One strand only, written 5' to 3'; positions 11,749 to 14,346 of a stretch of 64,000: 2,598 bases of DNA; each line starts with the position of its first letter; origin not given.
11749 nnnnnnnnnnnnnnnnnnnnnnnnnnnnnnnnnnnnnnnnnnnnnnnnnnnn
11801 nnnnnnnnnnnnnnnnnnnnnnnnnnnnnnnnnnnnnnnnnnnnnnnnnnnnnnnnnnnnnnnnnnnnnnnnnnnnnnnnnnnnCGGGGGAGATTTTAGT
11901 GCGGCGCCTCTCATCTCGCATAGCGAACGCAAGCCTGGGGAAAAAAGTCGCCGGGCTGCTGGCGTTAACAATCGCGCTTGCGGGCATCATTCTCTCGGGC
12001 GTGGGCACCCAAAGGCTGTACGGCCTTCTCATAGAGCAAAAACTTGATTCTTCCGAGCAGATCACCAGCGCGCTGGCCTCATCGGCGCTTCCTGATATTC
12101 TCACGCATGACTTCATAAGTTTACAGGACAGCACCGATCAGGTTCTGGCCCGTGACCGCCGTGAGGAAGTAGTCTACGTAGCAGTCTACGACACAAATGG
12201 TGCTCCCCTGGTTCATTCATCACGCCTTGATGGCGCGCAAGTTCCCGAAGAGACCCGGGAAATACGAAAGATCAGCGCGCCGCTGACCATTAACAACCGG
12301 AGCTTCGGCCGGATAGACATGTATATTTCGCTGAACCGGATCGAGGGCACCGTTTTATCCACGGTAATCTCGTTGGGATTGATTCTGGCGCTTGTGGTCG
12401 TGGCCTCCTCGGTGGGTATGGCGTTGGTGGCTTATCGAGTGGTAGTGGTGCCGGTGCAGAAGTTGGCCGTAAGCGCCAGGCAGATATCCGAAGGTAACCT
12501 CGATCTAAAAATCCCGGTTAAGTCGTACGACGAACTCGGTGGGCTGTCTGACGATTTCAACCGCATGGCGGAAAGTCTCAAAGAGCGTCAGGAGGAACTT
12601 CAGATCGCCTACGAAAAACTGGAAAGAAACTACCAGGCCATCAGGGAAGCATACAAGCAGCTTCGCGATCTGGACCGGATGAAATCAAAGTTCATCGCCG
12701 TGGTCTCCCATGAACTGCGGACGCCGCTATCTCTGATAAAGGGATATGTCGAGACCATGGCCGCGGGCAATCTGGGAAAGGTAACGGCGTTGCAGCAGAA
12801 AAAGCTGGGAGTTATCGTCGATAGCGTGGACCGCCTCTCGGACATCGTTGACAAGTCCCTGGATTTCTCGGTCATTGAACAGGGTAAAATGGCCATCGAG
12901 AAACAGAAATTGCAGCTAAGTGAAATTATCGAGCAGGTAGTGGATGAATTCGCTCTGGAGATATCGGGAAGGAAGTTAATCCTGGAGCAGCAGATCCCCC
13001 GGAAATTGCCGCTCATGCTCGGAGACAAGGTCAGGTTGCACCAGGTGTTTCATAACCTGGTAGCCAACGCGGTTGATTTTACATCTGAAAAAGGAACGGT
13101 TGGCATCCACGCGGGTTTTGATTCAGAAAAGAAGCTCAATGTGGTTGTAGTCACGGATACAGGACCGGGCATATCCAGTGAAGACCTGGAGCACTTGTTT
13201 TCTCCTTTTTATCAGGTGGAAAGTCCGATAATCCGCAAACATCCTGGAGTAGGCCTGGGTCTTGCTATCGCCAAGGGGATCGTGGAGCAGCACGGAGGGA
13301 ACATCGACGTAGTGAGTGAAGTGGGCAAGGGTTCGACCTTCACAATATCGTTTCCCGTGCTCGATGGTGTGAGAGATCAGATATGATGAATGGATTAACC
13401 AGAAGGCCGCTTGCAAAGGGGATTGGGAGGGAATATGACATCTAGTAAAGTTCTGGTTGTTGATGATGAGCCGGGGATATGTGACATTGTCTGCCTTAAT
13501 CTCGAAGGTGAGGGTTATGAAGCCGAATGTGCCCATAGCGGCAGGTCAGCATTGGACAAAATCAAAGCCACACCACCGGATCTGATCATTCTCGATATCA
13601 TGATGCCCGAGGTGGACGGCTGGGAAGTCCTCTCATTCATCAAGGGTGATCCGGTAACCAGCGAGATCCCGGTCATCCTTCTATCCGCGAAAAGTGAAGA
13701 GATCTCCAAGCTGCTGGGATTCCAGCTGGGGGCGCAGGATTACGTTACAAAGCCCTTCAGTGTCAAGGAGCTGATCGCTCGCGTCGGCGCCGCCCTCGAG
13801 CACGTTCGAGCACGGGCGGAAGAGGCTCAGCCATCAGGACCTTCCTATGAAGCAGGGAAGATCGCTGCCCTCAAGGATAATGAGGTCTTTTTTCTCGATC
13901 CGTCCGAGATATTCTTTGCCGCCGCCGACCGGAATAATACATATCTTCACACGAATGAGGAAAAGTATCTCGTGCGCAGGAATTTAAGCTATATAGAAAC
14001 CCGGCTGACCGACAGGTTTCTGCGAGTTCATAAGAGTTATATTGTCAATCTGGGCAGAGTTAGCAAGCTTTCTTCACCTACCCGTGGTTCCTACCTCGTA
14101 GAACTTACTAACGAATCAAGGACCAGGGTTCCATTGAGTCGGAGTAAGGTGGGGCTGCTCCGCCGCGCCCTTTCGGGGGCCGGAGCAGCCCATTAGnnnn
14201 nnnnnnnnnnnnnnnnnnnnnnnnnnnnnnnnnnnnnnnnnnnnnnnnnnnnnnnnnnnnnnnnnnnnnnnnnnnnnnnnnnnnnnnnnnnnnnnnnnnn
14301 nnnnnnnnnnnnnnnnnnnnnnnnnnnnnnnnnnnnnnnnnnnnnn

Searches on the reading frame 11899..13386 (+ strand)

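Call 46: search_protein_families(library=pfam, proteins=[window:11899-13386:+], max_evalue=0.00001)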
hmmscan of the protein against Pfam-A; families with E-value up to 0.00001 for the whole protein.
window:11899-13386:+ (495 aa): 3 families
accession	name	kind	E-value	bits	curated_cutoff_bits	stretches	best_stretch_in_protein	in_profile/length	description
PF02518.31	HATPase_c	-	3.4e-29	101.9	26.4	1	375-487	1-109/111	Histidine kinase-, DNA gyrase B-, and HSP90-like ATPase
PF00512.31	HisKA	-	1.2e-16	60.9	26.9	1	261-329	1-66/66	His Kinase A (phospho-acceptor) domain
PF00672.30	HAMP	-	9.1e-13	48.8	25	1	179-229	3-53/53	HAMP domain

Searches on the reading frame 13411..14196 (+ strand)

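Call 46: search_protein_families(library=pfam, proteins=[window:13411-14196:+], max_evalue=0.00001)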
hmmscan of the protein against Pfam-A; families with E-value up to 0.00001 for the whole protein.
window:13411-14196:+ (261 aa): 2 families
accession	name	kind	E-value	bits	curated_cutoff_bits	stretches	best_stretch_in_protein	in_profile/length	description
PF00072.30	Response_reg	-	1.1e-26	93.6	30.2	1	14-125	1-110/111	Response regulator receiver domain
PF04397.21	LytTR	-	1.2e-21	77.2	22.6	1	158-254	2-97/98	LytTr DNA-binding domain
